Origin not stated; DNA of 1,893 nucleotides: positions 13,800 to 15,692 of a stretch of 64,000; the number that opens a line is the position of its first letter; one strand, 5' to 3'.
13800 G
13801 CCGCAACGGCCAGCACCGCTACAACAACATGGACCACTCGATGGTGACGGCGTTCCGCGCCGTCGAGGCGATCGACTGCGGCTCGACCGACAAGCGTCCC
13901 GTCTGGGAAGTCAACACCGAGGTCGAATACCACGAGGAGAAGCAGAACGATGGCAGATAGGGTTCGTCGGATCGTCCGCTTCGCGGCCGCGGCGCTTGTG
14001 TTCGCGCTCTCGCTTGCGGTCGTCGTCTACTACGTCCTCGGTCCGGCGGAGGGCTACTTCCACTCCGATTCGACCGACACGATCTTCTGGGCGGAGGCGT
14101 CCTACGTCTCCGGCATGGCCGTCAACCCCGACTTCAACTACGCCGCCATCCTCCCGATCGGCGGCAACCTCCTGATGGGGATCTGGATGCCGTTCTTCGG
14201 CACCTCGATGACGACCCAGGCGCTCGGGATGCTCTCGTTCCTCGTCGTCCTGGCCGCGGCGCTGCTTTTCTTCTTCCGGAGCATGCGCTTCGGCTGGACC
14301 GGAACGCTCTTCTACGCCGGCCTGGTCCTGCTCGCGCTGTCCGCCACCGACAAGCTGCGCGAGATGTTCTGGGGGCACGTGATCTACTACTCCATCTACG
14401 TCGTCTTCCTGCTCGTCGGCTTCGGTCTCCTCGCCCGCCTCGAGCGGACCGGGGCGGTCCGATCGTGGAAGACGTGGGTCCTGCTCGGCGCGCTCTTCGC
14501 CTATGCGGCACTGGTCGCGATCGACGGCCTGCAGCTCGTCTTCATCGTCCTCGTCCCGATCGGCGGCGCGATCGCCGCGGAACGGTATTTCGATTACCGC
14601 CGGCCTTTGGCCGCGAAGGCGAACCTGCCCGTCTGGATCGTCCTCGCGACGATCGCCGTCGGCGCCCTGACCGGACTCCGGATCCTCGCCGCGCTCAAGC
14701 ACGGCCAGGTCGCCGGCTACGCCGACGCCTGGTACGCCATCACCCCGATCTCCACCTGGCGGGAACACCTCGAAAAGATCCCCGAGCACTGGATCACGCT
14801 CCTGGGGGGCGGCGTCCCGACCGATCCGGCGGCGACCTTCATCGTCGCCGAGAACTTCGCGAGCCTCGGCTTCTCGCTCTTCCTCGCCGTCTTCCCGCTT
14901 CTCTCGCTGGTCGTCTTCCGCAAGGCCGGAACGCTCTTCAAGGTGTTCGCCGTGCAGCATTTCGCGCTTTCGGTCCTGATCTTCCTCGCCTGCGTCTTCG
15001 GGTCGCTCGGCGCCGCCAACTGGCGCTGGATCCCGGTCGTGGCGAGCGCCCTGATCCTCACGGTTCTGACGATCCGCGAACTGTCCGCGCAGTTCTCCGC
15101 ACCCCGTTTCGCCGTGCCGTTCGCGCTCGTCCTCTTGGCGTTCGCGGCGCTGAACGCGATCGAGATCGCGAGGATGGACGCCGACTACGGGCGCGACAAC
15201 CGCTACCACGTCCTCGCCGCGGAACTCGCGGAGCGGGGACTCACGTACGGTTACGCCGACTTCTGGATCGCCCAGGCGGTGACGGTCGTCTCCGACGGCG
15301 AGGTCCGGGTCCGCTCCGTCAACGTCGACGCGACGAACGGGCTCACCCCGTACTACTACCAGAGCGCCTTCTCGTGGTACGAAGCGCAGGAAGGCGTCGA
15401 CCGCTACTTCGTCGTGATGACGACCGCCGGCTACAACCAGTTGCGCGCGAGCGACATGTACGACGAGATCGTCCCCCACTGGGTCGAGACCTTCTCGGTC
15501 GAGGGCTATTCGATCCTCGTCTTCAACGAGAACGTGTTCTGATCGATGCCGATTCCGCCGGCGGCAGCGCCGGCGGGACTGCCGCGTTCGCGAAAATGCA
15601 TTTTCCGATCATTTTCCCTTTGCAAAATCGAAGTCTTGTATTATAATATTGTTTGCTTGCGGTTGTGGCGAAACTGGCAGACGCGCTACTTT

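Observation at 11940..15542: Translationally coupled GtrA - FAD oxidoreductase - large polytopic membrane protein operon with no GtrB-like GT2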

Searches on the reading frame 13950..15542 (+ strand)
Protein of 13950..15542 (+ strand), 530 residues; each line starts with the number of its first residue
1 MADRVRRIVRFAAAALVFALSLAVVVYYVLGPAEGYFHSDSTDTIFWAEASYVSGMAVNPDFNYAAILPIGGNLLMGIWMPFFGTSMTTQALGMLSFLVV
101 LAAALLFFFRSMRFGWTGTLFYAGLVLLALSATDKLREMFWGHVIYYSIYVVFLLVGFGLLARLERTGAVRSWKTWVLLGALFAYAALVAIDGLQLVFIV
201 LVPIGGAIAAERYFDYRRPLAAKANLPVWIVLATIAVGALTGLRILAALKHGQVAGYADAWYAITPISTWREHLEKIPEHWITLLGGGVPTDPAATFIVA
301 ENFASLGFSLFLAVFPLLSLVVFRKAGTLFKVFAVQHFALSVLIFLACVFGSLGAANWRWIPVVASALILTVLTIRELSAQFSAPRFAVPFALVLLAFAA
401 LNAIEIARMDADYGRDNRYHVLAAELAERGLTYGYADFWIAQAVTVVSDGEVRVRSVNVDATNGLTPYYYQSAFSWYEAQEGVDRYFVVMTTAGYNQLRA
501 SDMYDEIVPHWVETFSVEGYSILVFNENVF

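Call 6: search_protein_families(library=pfam, proteins=[window:13950-15542:+], max_evalue=0.1)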
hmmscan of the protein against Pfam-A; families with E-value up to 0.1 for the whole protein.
window:13950-15542:+ (530 aa): 0 families

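Call 7: search_protein_families(library=ncbifam, proteins=[window:13950-15542:+], max_evalue=0.1)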
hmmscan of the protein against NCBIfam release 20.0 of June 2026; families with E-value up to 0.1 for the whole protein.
window:13950-15542:+ (530 aa): 0 families

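Call 11: search_solved_structures(query=window:13950-15542:+, max_evalue=10)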
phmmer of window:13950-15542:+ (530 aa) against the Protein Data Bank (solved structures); distinct sequences matched with E-value up to 10: 2.
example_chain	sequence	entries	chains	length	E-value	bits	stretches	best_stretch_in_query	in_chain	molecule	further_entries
5epe_A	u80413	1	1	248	0.22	13.4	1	17-98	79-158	SAM-dependent methyltransferase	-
1z7a_A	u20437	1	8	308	2.2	10.2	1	452-518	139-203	conserved hypothetical protein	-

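Call 12: find_homologous_proteins(query=window:13950-15542:+, max_evalue=0.001)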
Query window:13950-15542:+ (530 aa): 53 proteins with E <= 0.001 among 8000 candidates.
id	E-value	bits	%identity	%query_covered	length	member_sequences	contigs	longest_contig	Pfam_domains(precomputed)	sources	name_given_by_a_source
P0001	0.0e+0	1157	100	100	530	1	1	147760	-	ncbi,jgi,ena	ncbi:MAG: hypothetical protein WC509_03810 [Candidatus Izemoplasmatales bacterium]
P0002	5.4e-228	776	66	100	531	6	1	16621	-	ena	-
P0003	1.4e-223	761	64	100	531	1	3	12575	-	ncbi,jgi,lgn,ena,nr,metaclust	ncbi:MAG: hypothetical protein A2Y16_02875 [Tenericutes bacterium GWF2_57_13]|nr:MAG: hypothetical p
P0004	3.1e-193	661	61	100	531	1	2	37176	-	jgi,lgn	-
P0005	2.8e-156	539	54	89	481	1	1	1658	-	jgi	jgi:hypothetical protein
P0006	1.1e-152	528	47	100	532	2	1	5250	-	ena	-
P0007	1.8e-122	428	41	100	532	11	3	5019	-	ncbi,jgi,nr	ncbi:MAG: hypothetical protein WC296_05830 [Candidatus Izemoplasmatales bacterium]|jgi:hypothetical 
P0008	1.6e-115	405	38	99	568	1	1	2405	-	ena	-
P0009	2.4e-111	391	39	100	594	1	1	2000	-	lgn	-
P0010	1.8e-110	388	39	100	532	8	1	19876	-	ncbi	ncbi:MAG: hypothetical protein WCX25_02600 [Candidatus Izemoplasmatales bacterium]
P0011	7.6e-109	383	38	100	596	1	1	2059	-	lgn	-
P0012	1.3e-107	379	40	95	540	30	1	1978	-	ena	-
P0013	6.2e-106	373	38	95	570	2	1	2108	-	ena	-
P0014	2.2e-105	371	39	100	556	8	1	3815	-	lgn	-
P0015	8.4e-105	370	38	100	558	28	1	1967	-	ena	-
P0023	2.2e-102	362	37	100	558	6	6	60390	-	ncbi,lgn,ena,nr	ncbi:MAG: hypothetical protein J6D11_00340 [Clostridia bacterium]|nr:hypothetical protein [Clostridi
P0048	2.5e-85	305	37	95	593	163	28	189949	-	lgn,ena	-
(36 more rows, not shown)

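Call 16: find_encoding_contigs(protein=P0001, flank=10000, max_places=3)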
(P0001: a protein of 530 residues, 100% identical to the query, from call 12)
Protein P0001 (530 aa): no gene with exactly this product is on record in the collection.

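Call 18: find_encoding_contigs(protein=P0023, flank=8000, max_places=3)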
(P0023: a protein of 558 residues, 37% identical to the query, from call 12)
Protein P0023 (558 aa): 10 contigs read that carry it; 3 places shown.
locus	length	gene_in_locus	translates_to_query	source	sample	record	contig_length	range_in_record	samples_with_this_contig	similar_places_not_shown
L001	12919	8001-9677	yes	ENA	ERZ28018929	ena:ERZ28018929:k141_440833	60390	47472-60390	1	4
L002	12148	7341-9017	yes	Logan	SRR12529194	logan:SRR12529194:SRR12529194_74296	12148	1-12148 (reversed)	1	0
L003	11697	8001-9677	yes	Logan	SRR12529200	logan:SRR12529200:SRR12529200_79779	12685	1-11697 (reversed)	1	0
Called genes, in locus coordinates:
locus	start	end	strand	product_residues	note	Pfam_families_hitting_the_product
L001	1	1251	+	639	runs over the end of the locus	PF00664:ABC_membrane, PF00005:ABC_tran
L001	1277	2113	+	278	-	PF08543:Phos_pyr_kin, PF00294:PfkB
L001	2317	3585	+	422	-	PF13641:Glyco_tranf_2_3, PF00535:Glycos_transf_2, PF13632:Glyco_trans_2_3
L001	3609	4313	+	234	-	PF00072:Response_reg, PF00486:Trans_reg_C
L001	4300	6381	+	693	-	PF00512:HisKA, PF02518:HATPase_c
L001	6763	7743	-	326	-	PF01381:HTH_3, PF12844:HTH_19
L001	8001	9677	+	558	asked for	-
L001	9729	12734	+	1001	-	PF03065:Glyco_hydro_57 (weak), PF01074:Glyco_hydro_38N, PF09261:Alpha-mann_mid, PF07748:Glyco_hydro_38C, PF17677:Glyco_hydro38C2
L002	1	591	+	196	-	?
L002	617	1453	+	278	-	PF08543:Phos_pyr_kin, PF00294:PfkB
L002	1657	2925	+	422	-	PF13641:Glyco_tranf_2_3, PF00535:Glycos_transf_2, PF13632:Glyco_trans_2_3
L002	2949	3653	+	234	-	PF00072:Response_reg, PF00486:Trans_reg_C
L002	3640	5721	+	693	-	PF00512:HisKA, PF02518:HATPase_c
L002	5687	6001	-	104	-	-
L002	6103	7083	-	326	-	PF01381:HTH_3, PF12844:HTH_19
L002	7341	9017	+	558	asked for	-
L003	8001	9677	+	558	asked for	-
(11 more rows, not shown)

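Call 19: find_encoding_contigs(protein=P0048, flank=8000, max_places=3)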
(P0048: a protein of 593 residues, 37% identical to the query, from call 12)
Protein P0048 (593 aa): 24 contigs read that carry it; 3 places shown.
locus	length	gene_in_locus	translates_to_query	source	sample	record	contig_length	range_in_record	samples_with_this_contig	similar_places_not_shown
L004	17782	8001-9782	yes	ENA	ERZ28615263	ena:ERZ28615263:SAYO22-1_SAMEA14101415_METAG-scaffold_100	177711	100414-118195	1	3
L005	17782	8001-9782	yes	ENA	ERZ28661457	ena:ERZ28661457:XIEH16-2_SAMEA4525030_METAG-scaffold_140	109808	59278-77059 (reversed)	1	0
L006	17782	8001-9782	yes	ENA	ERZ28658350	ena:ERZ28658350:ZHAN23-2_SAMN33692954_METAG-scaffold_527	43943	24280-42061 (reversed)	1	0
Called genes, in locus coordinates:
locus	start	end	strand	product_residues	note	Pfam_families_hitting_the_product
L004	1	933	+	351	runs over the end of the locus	-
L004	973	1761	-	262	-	PF04018:VCA0040-like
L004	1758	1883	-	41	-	PF04018:VCA0040-like (faint)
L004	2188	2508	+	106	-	PF00383:dCMP_cyt_deam_1 (weak)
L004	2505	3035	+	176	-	PF13302:Acetyltransf_3, PF00583:Acetyltransf_1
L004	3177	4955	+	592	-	PF01966:HD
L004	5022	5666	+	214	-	PF01613:Flavin_Reduct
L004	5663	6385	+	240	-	-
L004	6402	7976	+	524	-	PF01266:DAO (faint), PF01946:Thi4 (weak), PF13450:NAD_binding_8, PF01593:Amino_oxidase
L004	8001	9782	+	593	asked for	-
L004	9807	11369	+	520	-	-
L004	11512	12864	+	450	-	PF03448:MgtE_N, PF00571:CBS, PF01769:MgtE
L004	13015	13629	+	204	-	-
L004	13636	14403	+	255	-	PF02706:Wzz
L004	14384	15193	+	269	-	PF01656:CbiA, PF10609:ParA (faint), PF13614:AAA_31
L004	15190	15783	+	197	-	PF03167:UDG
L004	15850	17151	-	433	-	PF00890:FAD_binding_2 (weak), PF01266:DAO (faint), PF04820:Trp_halogenase (faint), PF07992:Pyr_redox_2 (faint), PF12831:FAD_oxidored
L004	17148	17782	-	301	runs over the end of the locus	PF01261:AP_endonuc_2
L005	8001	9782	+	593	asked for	-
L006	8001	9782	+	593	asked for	-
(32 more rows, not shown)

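Call 21: find_related_loci(query=A1, collection=genome_contigs, flank=10000)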
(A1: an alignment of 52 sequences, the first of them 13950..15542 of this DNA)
Query A1 (530 aa) in genome_contigs; peptide patterns used: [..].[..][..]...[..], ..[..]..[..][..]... (x = any residue, [..] = any of these).
246 stretches matched a pattern; 222 encode a relative of the query (tblastn E <= 1e-3); the best 80 are kept; 80 distinct loci.
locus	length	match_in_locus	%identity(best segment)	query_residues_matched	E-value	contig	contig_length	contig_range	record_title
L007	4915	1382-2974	41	1-530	8e-121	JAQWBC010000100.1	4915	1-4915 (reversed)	MAG: Candidatus Izemoplasmatales bacterium isolate STF2_210 NODE_64373_length_4915_cov_3.140560_Sandtown_F2, whole genom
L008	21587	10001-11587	40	1-528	2e-116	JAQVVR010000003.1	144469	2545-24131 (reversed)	MAG: Candidatus Izemoplasmatales bacterium isolate STF1_84 NODE_128_length_144469_cov_19.012422_Sandtown_F1, whole genom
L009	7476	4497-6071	39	15-530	8e-109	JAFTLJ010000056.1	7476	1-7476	MAG: Clostridia bacterium isolate RGIG3924 Roe_deer_Cecum-3__c349845, whole genome shotgun sequence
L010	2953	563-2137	37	15-530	8e-112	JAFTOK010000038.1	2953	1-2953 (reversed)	MAG: Clostridia bacterium isolate RGIG4003 Roe_deer_Cecum-5__c87430, whole genome shotgun sequence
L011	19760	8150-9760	39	3-530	4e-108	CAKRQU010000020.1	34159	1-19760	MAG: uncultured Eubacteriales bacterium isolate REFINED_METABAT215_TOP10_CONTIGS_1500_ASSEMBLY_K77_MERGED__Hadza_PheChl_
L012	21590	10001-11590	38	6-530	6e-108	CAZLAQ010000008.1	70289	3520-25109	MAG TPA_asm: uncultured Candidatus Izemoplasmatales bacterium isolate SRP178699_co1_449 genome assembly, contig: NODE_28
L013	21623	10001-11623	37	1-530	5e-107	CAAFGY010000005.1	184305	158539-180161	MAG TPA_asm: Clostridia bacterium, isolate HGM12677, WGS project CAAFGY010000000 data, contig: SRS144537_92_k99_8057, wh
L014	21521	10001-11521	40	25-529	1e-106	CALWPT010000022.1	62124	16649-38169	MAG: uncultured Clostridia bacterium isolate E21__bin35 genome assembly, contig: E21__k127_9011043, whole genome shotgun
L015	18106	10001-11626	38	7-530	3e-106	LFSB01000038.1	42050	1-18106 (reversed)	MAG: Clostridiales bacterium DTU089 scaffold4501, whole genome shotgun sequence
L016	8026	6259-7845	37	5-530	2e-103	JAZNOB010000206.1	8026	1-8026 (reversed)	MAG: Ruminococcus sp. isolate T1900044653_TS20190119.MAGScoT_cleanbin_000003 SGB_1451_k141_424518, whole genome shotgun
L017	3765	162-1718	37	20-530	1e-104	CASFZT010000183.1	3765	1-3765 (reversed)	uncultured Ruminococcus sp. isolate B33_L2_394394_idba_bin.181 genome assembly, contig: B33_L2_394394_idba_bin.181.fa_sc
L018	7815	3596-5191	36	4-530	4e-102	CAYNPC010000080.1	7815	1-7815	MAG TPA_asm: uncultured Ruminococcus sp. isolate SRP222552_co1_67 genome assembly, contig: NODE_9988_length_7815_cov_6.2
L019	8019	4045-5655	37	3-530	2e-101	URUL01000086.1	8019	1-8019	uncultured Ruminococcus sp. isolate UMGS1362 genome assembly, contig: NODE_2433_length_8019_cov_6.084991, whole genome s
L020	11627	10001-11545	35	21-530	3e-100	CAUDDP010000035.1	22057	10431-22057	MAG TPA_asm: uncultured Oscillospiraceae bacterium isolate ERR9578185_bin.14_MetaWRAP_v1.3_MAG genome assembly, contig:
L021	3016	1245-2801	37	8-530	3e-102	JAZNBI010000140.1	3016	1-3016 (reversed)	MAG: Eubacteriales bacterium isolate T1900044742_TS20190208.MAGScoT_cleanbin_000037 SGB_2076_k141_34856, whole genome sh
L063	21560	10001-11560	36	13-529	5e-90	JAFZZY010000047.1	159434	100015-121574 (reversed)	MAG: Lachnospiraceae bacterium isolate RGIG8251 Water_buffalos_Rumen-5__c1307740, whole genome shotgun sequence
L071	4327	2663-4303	35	7-530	2e-88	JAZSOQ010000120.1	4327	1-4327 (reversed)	MAG: Eubacteriales bacterium isolate T1900044548_TS20190014.MAGScoT_cleanbin_000077 SGB_169_k141_2228476, whole genome s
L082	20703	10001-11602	34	1-530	8e-87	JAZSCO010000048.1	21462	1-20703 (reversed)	MAG: Acutalibacteraceae bacterium isolate T1900044915_TS20190381.MAGScoT_cleanbin_000012 SGB_3328_k141_1652952, whole ge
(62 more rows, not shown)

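Call 23: predict_structure(alignment_id=A1)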
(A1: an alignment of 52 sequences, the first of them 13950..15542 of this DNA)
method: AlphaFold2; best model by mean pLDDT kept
length: 530 residues; sequences in the alignment: 52
mean_pLDDT: 91.2   pTM: 0.91
mean pLDDT of the five models: 91.2, 90.7, 90.7, 89.8, 89.3
residues with pLDDT >= 90: 377; 70-90: 144; 50-70: 9; < 50: 0
segments of 3 or more residues with pLDDT < 50: none
pLDDT, mean of each block of 10 residues (from residue 1): 90 97 96 79 91 92 90 91 95 97 98 96 95 89 90 98 86 92 98 93 96 85 89 98 95 78 84 91 84 74 87 93 90 97 92 80 96 92 79 88 89 87 95 95 93 95 94 94 95 94 91 93 95
secondary structure, 60 per line:
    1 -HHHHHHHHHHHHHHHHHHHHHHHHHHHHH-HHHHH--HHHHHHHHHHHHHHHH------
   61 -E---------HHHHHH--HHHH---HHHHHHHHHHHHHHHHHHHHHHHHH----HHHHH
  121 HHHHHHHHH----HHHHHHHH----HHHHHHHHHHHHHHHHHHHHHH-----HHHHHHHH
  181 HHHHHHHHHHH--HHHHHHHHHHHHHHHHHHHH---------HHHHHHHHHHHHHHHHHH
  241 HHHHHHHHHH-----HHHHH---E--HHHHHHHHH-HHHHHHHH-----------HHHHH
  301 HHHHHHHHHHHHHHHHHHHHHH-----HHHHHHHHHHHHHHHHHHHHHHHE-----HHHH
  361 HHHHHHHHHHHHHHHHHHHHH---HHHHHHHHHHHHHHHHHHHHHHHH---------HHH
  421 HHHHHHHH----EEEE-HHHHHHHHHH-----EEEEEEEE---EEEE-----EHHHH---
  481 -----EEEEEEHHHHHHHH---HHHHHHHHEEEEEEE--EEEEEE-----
elements in order: H2-30 H32-36 H39-54 H72-77 H80-83 H87-111 H116-129 H134-141 H146-167 H173-191 H194-213 H223-250 H256-260 H267-275 H277-284 H296-322 H328-350 H357-381 H385-408 H418-428 E433-436 H438-447 E453-460 E464-467 H474-477 E486-491 H492-499 H503-510 E511-517 E520-525

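Call 49: search_protein_families(library=pfam, proteins=[L082:7910-9991:+, L071:287-979:+, L082:5513-6244:+, L063:7325-8245:+, L007:3050-4429:+, L004:9807-11369:+, L004:5663-6385:+], max_evalue=0.01)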
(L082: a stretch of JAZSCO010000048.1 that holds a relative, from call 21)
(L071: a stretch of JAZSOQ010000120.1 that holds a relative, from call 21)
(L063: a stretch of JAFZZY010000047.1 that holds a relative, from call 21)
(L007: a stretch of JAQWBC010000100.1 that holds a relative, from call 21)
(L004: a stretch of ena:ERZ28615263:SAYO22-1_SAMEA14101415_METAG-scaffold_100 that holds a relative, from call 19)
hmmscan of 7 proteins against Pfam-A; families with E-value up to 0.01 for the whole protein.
L082:7910-9991:+ (693 aa): 0 families

L071:287-979:+ (230 aa): 1 family
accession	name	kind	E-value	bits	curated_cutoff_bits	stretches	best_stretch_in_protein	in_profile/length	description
PF13517.12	FG-GAP_3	-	0.00024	22.1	26.9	0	51-97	18-60/61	FG-GAP-like repeat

L082:5513-6244:+ (243 aa): 2 families
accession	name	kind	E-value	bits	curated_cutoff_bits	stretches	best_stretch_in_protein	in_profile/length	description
PF03009.23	GDPD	-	2.1e-28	100.5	23.6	1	20-237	1-240/244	Glycerophosphoryl diester phosphodiesterase family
PF15084.11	DUF4550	-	0.0037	18.1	27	0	193-222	56-85/95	Domain of unknown function (DUF4550)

L063:7325-8245:+ (306 aa): 1 family
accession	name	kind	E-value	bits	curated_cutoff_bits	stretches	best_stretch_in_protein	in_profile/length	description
PF02673.24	BacA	-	7.1e-74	249.2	33.4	1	25-296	1-257/257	Bacitracin resistance protein BacA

L007:3050-4429:+ (459 aa): 1 family
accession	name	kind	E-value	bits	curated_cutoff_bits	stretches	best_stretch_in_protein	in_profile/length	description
PF25059.1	FN3_DSCAM-DSCAML_C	-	0.0055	17.5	39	0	100-137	44-81/89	DSCAM/DSCAML C-terminal Fn3-like domain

L004:9807-11369:+ (520 aa): 0 families

L004:5663-6385:+ (240 aa): 0 families

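Call 75: search_protein_families(library=padloc, proteins=[window:13950-15542:+], max_evalue=0.01)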
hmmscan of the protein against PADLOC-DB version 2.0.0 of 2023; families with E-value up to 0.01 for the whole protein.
window:13950-15542:+ (530 aa): 0 families

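Call 79: fold_search(model_id=the predicted structure, library=pdb)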
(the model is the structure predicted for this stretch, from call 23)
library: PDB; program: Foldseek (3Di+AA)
matches with E <= 10: 432; with E <= 0.001: 7
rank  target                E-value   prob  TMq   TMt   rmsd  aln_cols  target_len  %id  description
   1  5ezm                  6.0e-05  1.00  0.49  0.49  10.9       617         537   12  Crystal Structure of ArnT from Cupriavidus metallidurans in the apo state (released 2016-02-17)
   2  3waj                  8.7e-05  1.00  0.49  0.35  15.2       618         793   12  Crystal structure of the Archaeoglobus fulgidus oligosaccharyltransferase (O29867_ARCFU) complex with Zn and sulfate (released 2013-10-30)
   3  6gxc_A                9.8e-05  1.00  0.46  0.37   9.0       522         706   10  Bacterial oligosaccharyltransferase PglB in complex with an inhibitory peptide and a reactive lipid-linked oligosaccha (released 2018-11-14)
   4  5f15                  1.0e-04  1.00  0.53  0.52  10.3       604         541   12  Crystal Structure of ArnT from Cupriavidus metallidurans bound to Undecaprenyl phosphate (released 2016-02-17)
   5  5ogl_A                2.0e-04  1.00  0.47  0.37   8.9       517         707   11  Structure of bacterial oligosaccharyltransferase PglB in complex with an acceptor peptide and an lipid-linked oligosac (released 2017-10-25)
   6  6s7t_A                2.5e-04  1.00  0.48  0.38  16.3       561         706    9  Cryo-EM structure of human oligosaccharyltransferase complex OST-B (released 2019-12-18)
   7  6s7o_A                4.5e-04  1.00  0.46  0.39  12.4       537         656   10  Cryo-EM structure of human oligosaccharyltransferase complex OST-A (released 2019-12-18)
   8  8if8_C                1.1e-03  1.00  0.46  0.42  14.0       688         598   13  Arabinosyltransferase AftA (released 2023-05-31)
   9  7zlg_A                1.8e-03  1.00  0.48  0.41   9.5       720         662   10  Cryo-EM structure of C-mannosyltransferase CeDPY19, in complex with acceptor peptide and bound to CMT2-Fab and anti-Fa (released 2023-01-11)
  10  9dm5                  2.8e-03  1.00  0.35  0.46  14.7       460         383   14  Product-Bound mannosyltransferase PimE (released 2025-06-25)
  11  8p1u_A                2.4e-02  0.95  0.24  0.31  13.7       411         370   14  Structure of divisome complex FtsWIQLB (released 2024-05-22)
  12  8z7z                  6.3e-02  0.33  0.13  0.17  22.8       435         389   14  SLC19A2-Thiamine inward structure (released 2025-01-08)
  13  4ain_A                7.4e-02  0.15  0.12  0.12  24.0       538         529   14  Crystal structure of BetP with asymmetric protomers. (released 2012-06-06)
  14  4c7r_A                8.8e-02  0.20  0.12  0.12  22.1       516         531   12  Inward facing conformation of the trimeric betaine transporter BetP in complex with lipids (released 2013-10-30)
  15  8z7y                  1.4e-01  0.28  0.13  0.17  22.7       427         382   11  SLC19A3-Fedratinib inward structure (released 2025-01-08)
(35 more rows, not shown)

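Call 88: search_protein_representatives(alignment_id=A1)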
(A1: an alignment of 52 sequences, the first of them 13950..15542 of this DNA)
Query: 52 sequences, 557 profile positions. Proteins with E-value up to 0.001 (for the whole library): 3087; up to 1e-10: 1512; up to 1e-30: 428. The best 150 are listed.
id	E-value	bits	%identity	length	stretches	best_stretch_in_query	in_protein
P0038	8.2e-224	760.7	-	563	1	8-554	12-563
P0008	4.4e-219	745.1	-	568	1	16-555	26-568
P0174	9.0e-218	740.8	-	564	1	11-555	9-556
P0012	9.1e-217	737.5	-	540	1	25-555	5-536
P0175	1.9e-211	719.9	-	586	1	21-556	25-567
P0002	9.7e-204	694.5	-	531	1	25-555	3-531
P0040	1.3e-201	687.5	-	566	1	25-555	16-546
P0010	1.9e-201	686.9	-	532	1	26-555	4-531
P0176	3.0e-199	679.6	-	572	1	25-555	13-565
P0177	9.8e-196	668.1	-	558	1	22-555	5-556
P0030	1.1e-194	664.6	-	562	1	8-555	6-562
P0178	4.2e-192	656.1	-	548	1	26-555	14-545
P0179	5.3e-192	655.7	-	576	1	22-554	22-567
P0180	1.1e-190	651.4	-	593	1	28-556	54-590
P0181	1.3e-190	651.1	-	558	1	26-555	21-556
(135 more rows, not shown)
